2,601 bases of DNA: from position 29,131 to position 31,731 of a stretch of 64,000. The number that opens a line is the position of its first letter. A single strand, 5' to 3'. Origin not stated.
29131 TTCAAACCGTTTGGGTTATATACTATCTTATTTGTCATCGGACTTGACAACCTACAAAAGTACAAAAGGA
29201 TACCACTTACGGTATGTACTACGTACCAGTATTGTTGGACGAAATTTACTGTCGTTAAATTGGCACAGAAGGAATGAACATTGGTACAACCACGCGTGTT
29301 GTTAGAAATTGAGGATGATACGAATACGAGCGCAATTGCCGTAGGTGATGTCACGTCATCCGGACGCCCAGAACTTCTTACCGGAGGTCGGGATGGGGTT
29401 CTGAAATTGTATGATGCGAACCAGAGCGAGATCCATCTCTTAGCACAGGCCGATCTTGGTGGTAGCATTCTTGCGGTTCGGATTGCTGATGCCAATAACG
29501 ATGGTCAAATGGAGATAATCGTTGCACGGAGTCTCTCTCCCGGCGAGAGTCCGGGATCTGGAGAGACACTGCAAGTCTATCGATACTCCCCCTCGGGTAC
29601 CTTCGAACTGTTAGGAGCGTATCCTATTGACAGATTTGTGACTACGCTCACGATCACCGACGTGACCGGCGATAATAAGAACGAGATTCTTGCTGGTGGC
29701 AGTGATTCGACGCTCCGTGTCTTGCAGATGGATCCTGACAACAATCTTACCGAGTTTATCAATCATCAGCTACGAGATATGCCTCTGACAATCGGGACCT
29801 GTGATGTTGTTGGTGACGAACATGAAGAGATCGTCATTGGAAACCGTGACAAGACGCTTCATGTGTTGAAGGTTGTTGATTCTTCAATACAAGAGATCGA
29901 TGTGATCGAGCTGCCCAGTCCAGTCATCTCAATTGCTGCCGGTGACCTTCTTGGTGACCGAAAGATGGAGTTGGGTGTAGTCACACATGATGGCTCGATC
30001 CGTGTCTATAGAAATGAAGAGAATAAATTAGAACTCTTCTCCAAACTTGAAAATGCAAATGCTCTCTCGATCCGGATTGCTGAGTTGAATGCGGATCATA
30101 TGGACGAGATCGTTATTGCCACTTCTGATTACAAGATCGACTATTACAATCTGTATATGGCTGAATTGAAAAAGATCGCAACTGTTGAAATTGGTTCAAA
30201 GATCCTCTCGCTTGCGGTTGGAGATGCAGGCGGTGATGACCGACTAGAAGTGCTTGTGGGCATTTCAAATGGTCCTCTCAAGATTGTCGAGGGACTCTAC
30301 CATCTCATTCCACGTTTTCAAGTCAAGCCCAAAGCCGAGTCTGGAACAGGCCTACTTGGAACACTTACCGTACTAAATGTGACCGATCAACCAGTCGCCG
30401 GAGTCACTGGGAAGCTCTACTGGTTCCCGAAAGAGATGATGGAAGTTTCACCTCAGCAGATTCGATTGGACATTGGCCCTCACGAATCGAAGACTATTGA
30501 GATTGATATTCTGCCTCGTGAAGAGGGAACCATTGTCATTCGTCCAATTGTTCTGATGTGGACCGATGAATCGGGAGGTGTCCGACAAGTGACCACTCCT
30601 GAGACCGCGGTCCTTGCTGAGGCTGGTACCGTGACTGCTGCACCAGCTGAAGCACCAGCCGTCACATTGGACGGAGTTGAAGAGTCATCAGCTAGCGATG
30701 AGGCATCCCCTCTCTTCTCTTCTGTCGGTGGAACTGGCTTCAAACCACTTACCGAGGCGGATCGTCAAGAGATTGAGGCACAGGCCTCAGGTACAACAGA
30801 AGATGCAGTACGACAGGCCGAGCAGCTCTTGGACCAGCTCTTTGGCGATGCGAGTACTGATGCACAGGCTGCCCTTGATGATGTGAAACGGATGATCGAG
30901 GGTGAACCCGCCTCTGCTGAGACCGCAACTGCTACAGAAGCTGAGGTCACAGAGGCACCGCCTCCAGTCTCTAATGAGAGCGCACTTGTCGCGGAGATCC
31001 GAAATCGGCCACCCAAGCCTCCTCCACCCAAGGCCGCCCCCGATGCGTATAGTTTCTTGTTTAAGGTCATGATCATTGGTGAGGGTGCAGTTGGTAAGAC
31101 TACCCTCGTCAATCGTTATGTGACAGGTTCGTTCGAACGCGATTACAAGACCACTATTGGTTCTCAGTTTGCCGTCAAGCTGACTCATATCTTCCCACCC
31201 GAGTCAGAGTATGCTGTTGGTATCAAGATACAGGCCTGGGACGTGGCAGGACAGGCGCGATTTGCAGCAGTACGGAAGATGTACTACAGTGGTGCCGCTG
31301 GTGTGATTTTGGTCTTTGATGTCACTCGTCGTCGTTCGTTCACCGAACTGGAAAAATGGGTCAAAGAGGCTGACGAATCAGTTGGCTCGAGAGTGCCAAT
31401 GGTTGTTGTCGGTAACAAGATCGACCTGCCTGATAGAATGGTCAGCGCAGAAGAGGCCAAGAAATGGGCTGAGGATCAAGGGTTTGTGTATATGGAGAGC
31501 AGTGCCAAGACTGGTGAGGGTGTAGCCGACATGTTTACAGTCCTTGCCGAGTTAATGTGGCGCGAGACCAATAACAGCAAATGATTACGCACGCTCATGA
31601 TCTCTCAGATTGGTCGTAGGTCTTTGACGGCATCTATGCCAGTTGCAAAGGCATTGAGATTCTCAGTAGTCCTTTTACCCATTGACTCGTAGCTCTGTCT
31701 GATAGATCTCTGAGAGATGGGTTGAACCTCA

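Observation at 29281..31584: Seven-bladed FG-GAP propeller fused to a Rab-like small GTPase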

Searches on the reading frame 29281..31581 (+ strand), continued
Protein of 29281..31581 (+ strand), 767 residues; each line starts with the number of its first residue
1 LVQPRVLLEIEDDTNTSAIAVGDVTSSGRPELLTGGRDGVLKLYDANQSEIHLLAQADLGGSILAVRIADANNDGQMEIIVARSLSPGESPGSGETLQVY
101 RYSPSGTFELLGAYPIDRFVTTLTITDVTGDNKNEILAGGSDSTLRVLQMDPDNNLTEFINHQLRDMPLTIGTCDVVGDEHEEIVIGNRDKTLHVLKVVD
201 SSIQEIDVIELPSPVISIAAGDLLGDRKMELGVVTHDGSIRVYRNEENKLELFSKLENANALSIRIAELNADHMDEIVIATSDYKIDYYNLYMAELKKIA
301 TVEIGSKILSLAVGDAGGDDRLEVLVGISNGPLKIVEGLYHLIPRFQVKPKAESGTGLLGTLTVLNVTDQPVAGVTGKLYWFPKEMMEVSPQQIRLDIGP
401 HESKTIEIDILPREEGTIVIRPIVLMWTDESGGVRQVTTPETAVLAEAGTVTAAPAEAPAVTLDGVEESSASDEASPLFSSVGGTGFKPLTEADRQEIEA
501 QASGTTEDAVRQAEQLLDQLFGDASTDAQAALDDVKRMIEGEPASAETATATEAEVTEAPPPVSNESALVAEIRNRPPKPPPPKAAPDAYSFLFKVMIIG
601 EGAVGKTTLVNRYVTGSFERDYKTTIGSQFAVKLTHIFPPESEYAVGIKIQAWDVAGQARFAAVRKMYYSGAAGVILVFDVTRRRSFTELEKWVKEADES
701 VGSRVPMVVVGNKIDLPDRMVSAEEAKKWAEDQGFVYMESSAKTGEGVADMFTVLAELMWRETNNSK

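Call 51: predict_structure(alignment_id=A2)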
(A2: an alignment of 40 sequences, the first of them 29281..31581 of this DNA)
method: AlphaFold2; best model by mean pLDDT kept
length: 767 residues; sequences in the alignment: 40
mean_pLDDT: 72.1   pTM: 0.57
mean pLDDT of the five models: 72.1, 70.5, 69.2, 67.4, 65.4
residues with pLDDT >= 90: 154; 70-90: 350; 50-70: 118; < 50: 145
segments of 3 or more residues with pLDDT < 50: 464-520, 522-563, 586-627
pLDDT, mean of each block of 10 residues (from residue 1): 74 87 84 91 82 89 92 90 91 91 90 92 86 89 92 91 87 68 84 88 88 90 80 92 82 89 89 86 92 84 89 82 89 86 83 71 86 87 83 88 88 81 84 79 75 62 39 32 27 39 37 43 34 35 27 28 64 67 49 40 37 37 48 59 54 56 61 65 73 73 72 63 82 81 59 73 65
secondary structure, 60 per line:
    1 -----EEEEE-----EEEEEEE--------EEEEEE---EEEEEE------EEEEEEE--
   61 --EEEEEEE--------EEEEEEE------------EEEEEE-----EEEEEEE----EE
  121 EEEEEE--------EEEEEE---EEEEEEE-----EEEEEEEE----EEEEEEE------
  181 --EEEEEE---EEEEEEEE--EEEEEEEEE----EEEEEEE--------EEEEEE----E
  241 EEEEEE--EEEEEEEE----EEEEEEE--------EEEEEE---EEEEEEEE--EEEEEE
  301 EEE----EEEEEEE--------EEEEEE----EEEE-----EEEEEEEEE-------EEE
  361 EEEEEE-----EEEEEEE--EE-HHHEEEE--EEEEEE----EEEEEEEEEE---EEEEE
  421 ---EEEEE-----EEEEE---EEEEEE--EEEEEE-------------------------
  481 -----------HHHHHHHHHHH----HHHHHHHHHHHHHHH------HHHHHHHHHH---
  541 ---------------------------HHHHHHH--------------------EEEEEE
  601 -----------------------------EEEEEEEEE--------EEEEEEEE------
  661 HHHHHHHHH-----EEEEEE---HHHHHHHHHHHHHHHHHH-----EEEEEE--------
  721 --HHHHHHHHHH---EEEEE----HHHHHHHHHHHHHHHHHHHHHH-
elements in order (helices of 4 or more, strands of 3 or more residues): E6-10 E16-22 E31-36 E40-45 E52-58 E63-69 E78-84 E97-102 E108-114 E119-126 E135-140 E144-150 E156-163 E168-174 E183-188 E192-199 E202-210 E215-221 E230-235 E240-246 E249-256 E261-267 E276-281 E285-292 E295-303 E308-314 E323-328 E333-336 E342-350 E358-366 E372-378 E387-390 E393-398 E403-412 E416-420 E424-428 E434-438 E442-447 E450-455 H492-502 H507-521 H528-537 H568-574 E595-600 E630-638 E647-654 H661-669 E675-680 H684-701 E707-712 H723-732 E736-740 H745-766

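Call 53: list_cluster_members(proteins=[P0122, window:29281-31581:+, P0020])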
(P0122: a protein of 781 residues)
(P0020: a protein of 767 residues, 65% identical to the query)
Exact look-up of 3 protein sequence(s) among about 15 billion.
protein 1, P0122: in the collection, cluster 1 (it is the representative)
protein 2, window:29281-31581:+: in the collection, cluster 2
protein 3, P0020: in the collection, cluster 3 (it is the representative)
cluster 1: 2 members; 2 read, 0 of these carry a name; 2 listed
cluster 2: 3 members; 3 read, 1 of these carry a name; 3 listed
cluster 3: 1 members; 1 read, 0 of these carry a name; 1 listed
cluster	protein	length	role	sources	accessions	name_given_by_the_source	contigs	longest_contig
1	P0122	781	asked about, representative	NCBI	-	-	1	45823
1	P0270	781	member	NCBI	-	-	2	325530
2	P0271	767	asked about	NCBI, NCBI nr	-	-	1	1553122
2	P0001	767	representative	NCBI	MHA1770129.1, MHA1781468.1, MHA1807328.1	MAG: GTP-binding protein [Candidatus Thorarchaeota archaeon]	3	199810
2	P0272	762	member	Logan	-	-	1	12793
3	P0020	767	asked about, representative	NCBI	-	-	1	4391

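Call 64: search_protein_families(library=padloc, proteins=[window:29281-31581:+], max_evalue=0.01)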
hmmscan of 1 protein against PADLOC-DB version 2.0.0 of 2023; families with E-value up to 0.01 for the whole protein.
window:29281-31581:+ (767 aa): 0 families

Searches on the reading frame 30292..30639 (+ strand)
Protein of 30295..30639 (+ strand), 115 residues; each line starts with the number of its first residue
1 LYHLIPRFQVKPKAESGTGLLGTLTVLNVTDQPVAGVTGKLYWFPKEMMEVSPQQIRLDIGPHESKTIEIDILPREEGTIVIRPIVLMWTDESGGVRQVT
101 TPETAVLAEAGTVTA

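Call 39: search_protein_families(library=pfam, proteins=[window:30295-30639:+], max_evalue=10)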
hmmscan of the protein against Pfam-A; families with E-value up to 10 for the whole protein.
window:30295-30639:+ (115 aa): 2 families
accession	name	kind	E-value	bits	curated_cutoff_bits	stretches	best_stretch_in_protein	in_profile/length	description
PF15780.11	ASH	-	0.12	13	27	1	23-80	28-82/98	Abnormal spindle-like microcephaly-assoc'd, ASPM-SPD-2-Hydin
PF13584.12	BatD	-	0.2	12.7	24.1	1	55-94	43-79/92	BatD DUF11 like domain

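Call 61: search_solved_structures(query=A3, max_evalue=10, show_alignments=0)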
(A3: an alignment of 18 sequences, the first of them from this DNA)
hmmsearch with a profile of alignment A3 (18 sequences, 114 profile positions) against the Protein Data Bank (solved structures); distinct sequences matched with E-value up to 10: 6.
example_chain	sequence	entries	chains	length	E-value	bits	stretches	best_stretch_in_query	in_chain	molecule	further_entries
3pdk_A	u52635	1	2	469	0.11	15.7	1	16-85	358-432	Phosphoglucosamine mutase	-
9e6g_D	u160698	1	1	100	0.41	13.8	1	35-69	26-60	B-cell antigen receptor complex-associated protein beta chain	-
7wso_C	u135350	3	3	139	0.69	13.1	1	35-69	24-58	B-cell antigen receptor complex-associated protein beta chain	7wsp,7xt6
3kg5_A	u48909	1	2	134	0.72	13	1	35-69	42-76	B-cell antigen receptor complex-associated protein beta chain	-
7xq8_B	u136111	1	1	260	1.8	11.7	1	35-68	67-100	B-cell antigen receptor complex-associated protein beta chain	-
8yvo_C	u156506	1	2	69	6.4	9.9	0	36-49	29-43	Toxin A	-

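Call 62: search_protein_families(library=pfam, alignment_id=A3, max_evalue=1)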
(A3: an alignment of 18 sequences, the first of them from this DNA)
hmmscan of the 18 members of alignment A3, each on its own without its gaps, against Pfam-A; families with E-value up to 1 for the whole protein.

A. member 1, seq(114 aa): 2 families
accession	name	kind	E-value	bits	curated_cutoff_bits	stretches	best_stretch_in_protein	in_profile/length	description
PF15780.11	ASH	-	0.12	13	27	1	24-81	28-82/98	Abnormal spindle-like microcephaly-assoc'd, ASPM-SPD-2-Hydin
PF13584.12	BatD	-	0.2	12.7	24.1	1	56-95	43-79/92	BatD DUF11 like domain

B. families by the number of members that match (of 18 scanned): 14 families
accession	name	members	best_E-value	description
PF15780.11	ASH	16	1.7e-05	Abnormal spindle-like microcephaly-assoc'd, ASPM-SPD-2-Hydin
PF00927.28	Transglut_C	9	1.3e-05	Transglutaminase family, C-terminal ig like domain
PF13584.12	BatD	9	0.018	BatD DUF11 like domain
PF17766.7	fn3_6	8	0.00053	Fibronectin type-III domain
PF10633.15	NPCBM_assoc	2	0.0094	NPCBM-associated, NEW3 domain of alpha-galactosidase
PF17753.7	Ig_mannosidase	2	0.028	Ig-fold domain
PF24499.1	Ig_TMEM131L_4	2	0.052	TMEM131L fourth Ig-like domain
PF23194.1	NOMO_5th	2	0.061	NOMO fifth transthyretin-like domain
PF23643.1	TRAPPC13_C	2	0.13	Trafficking protein particle complex subunit 13, C-terminal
PF14310.12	Fn3-like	1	0.038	Fibronectin type III-like domain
PF02781.21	G6PD_C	1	0.08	Glucose-6-phosphate dehydrogenase, C-terminal domain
PF22067.2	Cep192_D3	1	0.13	Cep192 domain 3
PF05753.20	TRAP_beta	1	0.13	Translocon-associated protein beta (TRAPB)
PF03951.24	Gln-synt_N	1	0.21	Glutamine synthetase, beta-Grasp domain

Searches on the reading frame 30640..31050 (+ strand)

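Call 39: search_protein_families(library=pfam, proteins=[window:30640-31050:+], max_evalue=10)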
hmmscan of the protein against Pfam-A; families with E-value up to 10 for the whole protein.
window:30640-31050:+ (137 aa): 1 family
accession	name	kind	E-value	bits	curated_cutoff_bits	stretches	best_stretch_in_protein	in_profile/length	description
PF23160.2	Spectrin_1st_PEPL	-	0.18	12.8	27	1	39-74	24-59/93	Periplakin spectrin-like repeat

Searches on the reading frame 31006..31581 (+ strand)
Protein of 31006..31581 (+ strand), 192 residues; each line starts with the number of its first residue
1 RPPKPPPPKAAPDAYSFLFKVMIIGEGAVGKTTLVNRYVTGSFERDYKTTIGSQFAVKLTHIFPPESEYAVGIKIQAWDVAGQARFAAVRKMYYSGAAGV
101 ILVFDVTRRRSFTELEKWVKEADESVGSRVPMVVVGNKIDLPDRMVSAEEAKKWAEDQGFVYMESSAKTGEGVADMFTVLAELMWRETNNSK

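Call 9: search_solved_structures(query=window:31006-31581:+, max_evalue=1e-10, show_alignments=2)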
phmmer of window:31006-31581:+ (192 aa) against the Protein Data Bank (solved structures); distinct sequences matched with E-value up to 1e-10: 746 (the best 60 are shown).
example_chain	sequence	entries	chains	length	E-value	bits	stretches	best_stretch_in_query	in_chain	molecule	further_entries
7ezb_A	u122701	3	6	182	1.5e-44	155.7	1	17-189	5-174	Thorarchaeota Rab | Chains: A,B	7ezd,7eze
4drz_A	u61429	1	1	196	1.3e-38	136.5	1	10-185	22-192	Ras-related protein Rab-14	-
1z0f_A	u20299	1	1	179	1.4e-38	136.3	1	9-184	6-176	RAB14, member RAS oncogene family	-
4d0g_A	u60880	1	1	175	9.2e-37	130.4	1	14-186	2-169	RAS-RELATED PROTEIN RAB-14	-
3cph_A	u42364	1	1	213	7.2e-36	127.5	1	14-190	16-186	Ras-related protein SEC4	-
2eqb_A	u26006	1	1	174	2.5e-35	125.7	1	16-187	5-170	Ras-related protein SEC4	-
2ocy_C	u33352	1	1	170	5.1e-35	124.7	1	18-187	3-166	Ras-related protein SEC4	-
2oil_A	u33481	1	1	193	5.4e-35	124.6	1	11-184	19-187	Ras-related protein Rab-25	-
1g16_A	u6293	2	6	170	7.1e-35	124.2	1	18-187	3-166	RAS-RELATED PROTEIN SEC4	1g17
4z8y_A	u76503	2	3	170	9.8e-35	123.8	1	17-187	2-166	Ras-related protein SEC4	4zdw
3tso_A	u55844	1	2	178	1e-34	123.7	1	13-184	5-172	Ras-related protein Rab-25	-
2ew1_A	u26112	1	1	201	1.7e-34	123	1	8-183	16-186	Ras-related protein Rab-30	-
1z08_A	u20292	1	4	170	1.1e-33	120.3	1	16-184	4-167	Ras-related protein Rab-21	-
1z0a_A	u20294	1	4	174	1.7e-33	119.7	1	13-182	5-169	Ras-related protein Rab-2A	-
1ek0_A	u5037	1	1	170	2.5e-33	119.2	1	19-182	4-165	PROTEIN (GTP-BINDING PROTEIN YPT51)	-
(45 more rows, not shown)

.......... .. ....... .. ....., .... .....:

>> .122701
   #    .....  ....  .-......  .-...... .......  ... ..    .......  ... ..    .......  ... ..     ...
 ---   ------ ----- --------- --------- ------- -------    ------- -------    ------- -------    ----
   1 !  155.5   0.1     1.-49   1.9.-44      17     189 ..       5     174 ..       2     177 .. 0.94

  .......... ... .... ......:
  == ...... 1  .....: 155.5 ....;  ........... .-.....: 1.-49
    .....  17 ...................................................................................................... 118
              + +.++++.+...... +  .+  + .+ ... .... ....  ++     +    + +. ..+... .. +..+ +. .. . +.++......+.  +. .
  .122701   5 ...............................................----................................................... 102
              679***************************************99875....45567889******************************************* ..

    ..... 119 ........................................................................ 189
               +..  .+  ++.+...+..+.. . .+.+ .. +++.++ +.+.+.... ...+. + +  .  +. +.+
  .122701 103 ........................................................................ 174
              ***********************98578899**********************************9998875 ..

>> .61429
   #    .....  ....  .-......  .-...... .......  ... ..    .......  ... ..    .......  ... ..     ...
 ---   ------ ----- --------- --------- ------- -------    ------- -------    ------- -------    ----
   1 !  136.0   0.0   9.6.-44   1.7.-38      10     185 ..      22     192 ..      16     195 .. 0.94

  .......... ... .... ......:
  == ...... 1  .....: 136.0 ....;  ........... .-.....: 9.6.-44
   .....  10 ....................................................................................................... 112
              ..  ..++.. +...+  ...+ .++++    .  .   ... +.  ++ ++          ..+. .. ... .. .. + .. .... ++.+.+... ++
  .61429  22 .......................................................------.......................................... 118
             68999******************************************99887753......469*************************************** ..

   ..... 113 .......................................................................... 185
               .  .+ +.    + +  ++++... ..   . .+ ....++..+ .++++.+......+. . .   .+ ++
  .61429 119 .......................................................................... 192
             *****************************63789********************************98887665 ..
